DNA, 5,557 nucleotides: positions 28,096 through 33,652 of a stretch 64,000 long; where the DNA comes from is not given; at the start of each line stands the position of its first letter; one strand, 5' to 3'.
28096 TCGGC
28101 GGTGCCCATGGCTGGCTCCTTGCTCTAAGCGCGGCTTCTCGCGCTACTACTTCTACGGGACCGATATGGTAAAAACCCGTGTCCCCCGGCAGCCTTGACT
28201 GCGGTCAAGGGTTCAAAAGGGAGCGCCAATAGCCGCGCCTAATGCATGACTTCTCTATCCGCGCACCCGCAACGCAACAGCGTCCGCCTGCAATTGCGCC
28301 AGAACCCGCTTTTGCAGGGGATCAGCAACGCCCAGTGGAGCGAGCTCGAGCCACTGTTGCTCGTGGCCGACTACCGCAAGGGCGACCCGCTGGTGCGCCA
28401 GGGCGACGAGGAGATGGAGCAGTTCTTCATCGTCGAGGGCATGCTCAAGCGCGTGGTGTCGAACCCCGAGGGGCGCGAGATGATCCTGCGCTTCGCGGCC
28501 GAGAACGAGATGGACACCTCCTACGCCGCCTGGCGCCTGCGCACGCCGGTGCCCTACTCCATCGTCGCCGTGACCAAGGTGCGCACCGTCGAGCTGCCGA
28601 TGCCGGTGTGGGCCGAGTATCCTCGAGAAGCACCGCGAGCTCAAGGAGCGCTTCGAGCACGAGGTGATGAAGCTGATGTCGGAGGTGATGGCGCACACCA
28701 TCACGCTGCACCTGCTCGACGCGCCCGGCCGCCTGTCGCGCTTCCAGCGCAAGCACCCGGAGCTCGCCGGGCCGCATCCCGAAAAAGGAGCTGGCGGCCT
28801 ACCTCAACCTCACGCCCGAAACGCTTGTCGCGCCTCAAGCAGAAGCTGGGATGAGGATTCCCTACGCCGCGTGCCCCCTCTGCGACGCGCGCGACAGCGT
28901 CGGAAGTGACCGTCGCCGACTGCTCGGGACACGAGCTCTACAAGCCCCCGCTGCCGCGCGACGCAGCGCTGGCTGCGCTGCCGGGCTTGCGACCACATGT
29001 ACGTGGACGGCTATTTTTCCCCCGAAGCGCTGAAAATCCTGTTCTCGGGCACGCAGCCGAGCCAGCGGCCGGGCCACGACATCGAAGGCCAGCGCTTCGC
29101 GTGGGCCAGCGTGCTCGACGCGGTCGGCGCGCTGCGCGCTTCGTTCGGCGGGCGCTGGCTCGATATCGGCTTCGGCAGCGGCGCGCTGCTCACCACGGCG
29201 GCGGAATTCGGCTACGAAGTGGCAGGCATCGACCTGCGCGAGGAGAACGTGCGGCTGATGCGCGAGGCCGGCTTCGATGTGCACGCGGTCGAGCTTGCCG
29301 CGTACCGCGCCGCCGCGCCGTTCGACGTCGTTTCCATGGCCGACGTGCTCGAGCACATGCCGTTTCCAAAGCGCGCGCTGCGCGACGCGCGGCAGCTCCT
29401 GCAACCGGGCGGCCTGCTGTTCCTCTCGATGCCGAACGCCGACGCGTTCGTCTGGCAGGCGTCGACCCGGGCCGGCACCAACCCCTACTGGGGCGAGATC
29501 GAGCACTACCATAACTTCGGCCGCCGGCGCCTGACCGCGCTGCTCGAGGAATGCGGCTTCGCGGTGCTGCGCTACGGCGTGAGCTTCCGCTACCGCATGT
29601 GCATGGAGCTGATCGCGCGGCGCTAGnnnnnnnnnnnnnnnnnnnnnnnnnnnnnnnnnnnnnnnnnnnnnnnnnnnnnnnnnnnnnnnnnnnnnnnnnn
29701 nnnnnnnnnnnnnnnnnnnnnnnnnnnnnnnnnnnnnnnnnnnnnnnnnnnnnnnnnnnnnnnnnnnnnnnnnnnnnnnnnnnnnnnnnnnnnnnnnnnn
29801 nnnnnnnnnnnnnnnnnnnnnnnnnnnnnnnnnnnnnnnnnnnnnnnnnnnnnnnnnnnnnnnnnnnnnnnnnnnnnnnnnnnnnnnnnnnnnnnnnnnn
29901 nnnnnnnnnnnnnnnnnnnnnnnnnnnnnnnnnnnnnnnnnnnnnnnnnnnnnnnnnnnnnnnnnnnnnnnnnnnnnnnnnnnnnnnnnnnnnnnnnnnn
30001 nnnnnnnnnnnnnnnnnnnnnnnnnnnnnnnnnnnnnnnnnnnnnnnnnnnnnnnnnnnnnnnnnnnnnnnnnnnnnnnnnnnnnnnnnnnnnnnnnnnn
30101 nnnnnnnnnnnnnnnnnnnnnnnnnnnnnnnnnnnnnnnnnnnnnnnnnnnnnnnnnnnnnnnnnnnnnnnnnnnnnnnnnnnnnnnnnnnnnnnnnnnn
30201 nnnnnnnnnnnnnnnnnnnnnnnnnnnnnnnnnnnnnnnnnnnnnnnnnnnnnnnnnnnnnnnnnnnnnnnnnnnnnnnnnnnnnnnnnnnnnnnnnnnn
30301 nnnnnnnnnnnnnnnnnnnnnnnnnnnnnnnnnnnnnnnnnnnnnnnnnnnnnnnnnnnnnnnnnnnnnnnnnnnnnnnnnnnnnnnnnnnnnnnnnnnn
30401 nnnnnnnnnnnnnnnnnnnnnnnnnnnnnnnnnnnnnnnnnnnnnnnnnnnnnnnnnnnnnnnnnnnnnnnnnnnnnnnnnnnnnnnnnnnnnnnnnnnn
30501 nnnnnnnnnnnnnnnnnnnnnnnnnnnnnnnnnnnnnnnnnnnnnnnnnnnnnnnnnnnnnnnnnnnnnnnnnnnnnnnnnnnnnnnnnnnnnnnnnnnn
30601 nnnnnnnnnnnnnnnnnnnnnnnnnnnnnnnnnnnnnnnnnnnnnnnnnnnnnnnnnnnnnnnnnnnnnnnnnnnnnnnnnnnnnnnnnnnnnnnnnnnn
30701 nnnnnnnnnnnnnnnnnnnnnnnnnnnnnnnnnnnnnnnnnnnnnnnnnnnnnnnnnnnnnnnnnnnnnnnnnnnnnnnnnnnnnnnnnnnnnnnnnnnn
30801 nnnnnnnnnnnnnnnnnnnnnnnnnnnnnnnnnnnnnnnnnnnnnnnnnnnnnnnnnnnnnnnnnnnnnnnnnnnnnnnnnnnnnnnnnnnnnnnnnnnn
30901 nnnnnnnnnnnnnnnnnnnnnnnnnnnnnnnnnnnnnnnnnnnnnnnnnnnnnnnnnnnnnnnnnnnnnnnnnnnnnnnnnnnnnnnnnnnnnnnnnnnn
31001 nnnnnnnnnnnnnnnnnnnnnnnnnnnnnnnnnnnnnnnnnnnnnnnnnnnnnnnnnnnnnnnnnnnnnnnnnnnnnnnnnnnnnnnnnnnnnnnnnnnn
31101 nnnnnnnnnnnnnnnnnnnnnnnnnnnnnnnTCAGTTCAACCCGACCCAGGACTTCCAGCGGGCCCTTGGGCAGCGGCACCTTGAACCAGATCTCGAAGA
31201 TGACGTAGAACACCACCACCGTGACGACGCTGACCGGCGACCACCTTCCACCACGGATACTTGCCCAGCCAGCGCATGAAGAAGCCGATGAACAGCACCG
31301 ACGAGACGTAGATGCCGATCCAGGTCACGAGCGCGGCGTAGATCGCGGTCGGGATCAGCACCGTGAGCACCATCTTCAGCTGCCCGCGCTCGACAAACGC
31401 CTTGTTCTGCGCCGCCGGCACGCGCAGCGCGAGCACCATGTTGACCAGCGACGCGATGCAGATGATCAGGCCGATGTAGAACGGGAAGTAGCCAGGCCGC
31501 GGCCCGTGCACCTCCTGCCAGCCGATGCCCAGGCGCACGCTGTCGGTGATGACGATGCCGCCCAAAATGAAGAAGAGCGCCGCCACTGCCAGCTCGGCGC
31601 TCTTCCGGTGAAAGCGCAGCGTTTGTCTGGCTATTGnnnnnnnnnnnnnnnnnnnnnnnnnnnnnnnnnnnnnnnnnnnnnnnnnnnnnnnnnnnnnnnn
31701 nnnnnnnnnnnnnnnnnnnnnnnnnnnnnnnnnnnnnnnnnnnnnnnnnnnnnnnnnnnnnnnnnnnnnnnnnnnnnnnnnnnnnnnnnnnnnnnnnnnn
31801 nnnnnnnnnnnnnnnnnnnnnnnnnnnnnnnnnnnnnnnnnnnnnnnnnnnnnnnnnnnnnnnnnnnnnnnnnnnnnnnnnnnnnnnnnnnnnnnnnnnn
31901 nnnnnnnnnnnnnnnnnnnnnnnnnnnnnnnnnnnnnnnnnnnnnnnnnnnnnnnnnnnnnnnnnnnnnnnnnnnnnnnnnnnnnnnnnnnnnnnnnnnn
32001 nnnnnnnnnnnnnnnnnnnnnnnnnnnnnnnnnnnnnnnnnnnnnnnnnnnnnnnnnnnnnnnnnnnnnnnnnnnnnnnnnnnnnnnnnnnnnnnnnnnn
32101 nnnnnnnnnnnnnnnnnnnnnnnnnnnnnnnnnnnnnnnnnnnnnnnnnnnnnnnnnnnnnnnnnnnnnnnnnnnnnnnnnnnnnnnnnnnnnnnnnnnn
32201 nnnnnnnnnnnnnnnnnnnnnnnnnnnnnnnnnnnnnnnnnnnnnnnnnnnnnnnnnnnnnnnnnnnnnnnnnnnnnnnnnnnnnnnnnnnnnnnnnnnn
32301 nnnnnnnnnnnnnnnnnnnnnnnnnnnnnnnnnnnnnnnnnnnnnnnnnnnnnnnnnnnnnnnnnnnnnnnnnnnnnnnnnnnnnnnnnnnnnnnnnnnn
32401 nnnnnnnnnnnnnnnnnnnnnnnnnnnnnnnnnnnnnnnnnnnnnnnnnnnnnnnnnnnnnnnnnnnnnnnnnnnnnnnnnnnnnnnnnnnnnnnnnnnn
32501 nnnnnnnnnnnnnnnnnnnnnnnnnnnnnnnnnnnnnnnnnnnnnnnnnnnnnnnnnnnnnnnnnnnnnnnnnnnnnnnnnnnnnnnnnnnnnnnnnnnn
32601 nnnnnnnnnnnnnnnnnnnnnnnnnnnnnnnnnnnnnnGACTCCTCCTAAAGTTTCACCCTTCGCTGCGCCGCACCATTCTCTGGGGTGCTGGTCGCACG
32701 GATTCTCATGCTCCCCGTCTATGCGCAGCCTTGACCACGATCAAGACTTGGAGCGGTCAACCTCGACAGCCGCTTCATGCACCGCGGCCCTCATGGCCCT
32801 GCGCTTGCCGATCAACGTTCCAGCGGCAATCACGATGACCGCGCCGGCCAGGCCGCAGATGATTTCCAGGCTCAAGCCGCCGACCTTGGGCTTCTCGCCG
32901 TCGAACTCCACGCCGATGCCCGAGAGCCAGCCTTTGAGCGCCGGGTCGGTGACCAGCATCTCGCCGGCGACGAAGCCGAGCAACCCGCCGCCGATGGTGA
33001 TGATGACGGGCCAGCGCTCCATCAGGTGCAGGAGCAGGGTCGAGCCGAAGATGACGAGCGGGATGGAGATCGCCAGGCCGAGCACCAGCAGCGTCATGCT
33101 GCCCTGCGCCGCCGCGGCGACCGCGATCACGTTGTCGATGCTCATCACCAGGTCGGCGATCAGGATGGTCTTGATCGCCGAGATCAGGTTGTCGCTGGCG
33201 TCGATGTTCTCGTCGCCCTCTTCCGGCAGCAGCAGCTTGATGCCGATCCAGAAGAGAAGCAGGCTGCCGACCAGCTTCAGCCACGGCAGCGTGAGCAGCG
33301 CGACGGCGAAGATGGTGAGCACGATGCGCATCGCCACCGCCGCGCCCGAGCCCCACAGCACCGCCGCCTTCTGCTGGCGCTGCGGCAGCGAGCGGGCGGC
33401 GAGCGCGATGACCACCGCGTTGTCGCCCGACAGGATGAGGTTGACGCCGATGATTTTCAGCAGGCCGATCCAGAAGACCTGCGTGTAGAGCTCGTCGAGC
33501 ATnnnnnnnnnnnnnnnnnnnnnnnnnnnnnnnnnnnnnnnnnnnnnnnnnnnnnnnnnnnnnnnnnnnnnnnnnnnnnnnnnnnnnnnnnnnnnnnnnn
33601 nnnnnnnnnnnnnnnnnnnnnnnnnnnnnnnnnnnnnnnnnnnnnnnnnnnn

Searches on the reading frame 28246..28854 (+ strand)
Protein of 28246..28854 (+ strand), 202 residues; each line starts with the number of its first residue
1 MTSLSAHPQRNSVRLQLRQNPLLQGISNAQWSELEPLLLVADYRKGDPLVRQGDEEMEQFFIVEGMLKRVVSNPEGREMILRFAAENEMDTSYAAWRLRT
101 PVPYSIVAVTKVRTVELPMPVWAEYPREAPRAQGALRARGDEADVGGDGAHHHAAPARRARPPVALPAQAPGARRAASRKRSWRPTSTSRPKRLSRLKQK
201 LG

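Call 48: find_encoding_contigs(protein=window:28246-28854:+, flank=3000, max_places=4)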
Protein window:28246-28854:+ (202 aa): no gene with exactly this product is on record in the collection.

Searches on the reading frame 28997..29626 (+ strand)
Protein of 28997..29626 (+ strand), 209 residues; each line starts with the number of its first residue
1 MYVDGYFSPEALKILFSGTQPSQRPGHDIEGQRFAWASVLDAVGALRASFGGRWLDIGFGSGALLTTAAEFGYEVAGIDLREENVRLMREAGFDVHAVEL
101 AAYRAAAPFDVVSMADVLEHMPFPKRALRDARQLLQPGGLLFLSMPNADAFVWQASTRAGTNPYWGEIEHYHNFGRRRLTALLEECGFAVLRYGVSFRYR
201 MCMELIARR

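Call 17: search_protein_families(library=pfam, proteins=[window:28997-29626:+])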
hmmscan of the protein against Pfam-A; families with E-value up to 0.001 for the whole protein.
window:28997-29626:+ (209 aa): 7 families
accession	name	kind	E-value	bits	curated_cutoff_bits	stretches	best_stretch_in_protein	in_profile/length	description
PF13489.12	Methyltransf_23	-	5.7e-26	91.6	27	1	49-191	21-162/164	Methyltransferase domain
PF08241.18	Methyltransf_11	-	2.3e-14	54.2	21.2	1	55-143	1-95/95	Methyltransferase domain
PF08242.18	Methyltransf_12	-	5.9e-13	49.8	30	1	55-141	1-98/98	Methyltransferase domain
PF13649.12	Methyltransf_25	-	1.4e-10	42.2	27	1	55-139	2-97/97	Methyltransferase domain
PF13847.12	Methyltransf_31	-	3.9e-10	40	27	1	52-149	5-115/145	Methyltransferase domain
PF02353.26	CMAS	-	0.00036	20.4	27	1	44-143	56-164/273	Mycolic acid cyclopropane synthetase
PF07021.18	MetW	-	0.00091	19.4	21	0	51-147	14-111/193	Methionine biosynthesis protein MetW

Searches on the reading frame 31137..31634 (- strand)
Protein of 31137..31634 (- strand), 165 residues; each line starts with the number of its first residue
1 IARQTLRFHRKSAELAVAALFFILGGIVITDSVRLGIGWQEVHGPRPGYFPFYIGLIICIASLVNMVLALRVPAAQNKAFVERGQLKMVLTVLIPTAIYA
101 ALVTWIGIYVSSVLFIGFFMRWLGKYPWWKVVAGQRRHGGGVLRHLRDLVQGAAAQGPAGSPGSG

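Call 67: search_protein_families(library=pfam, proteins=[window:31137-31634:-])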
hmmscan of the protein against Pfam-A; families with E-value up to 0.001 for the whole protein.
window:31137-31634:- (165 aa): 1 family
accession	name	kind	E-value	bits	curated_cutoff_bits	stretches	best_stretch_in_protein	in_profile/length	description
PF07331.16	TctB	-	1.1e-15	58.4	29.1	1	16-132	2-114/137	Tripartite tricarboxylate transporter TctB family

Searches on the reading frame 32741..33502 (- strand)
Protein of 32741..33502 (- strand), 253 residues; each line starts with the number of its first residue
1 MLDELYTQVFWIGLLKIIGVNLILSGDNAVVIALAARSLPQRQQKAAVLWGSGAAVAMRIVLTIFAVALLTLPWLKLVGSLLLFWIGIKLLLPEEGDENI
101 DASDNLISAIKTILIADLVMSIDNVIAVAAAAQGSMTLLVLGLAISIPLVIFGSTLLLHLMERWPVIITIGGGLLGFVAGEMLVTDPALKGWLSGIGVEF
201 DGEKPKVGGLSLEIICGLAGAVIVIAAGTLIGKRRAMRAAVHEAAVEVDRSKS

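Call 17: search_protein_families(library=pfam, proteins=[window:32741-33502:-])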
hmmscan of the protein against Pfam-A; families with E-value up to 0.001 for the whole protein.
window:32741-33502:- (253 aa): 1 family
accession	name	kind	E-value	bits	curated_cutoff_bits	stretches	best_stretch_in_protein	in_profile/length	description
PF03741.22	TerC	-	1.6e-45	155.5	27.8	1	16-185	2-177/178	Integral membrane protein TerC family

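Call 37: search_protein_families(library=ncbifam, proteins=[window:32741-33502:-], max_evalue=0.00001)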
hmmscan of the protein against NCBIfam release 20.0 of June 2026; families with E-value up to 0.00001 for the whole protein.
window:32741-33502:- (253 aa): 3 families
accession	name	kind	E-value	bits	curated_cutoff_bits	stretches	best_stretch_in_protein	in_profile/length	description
TIGR03717.1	R_switched_YjbE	subfamily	8.9e-68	227.5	134.8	1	14-186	2-176/176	YjbE family putative metal transport protein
TIGR03716.1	R_switched_YkoY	subfamily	1.4e-22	80.4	138.5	1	14-184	2-177/220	integral membrane protein, YkoY family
TIGR03718.1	R_switched_Alx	subfamily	1.7e-06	27.7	246.4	1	23-151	75-205/303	TerC/Alx family metal homeostasis membrane protein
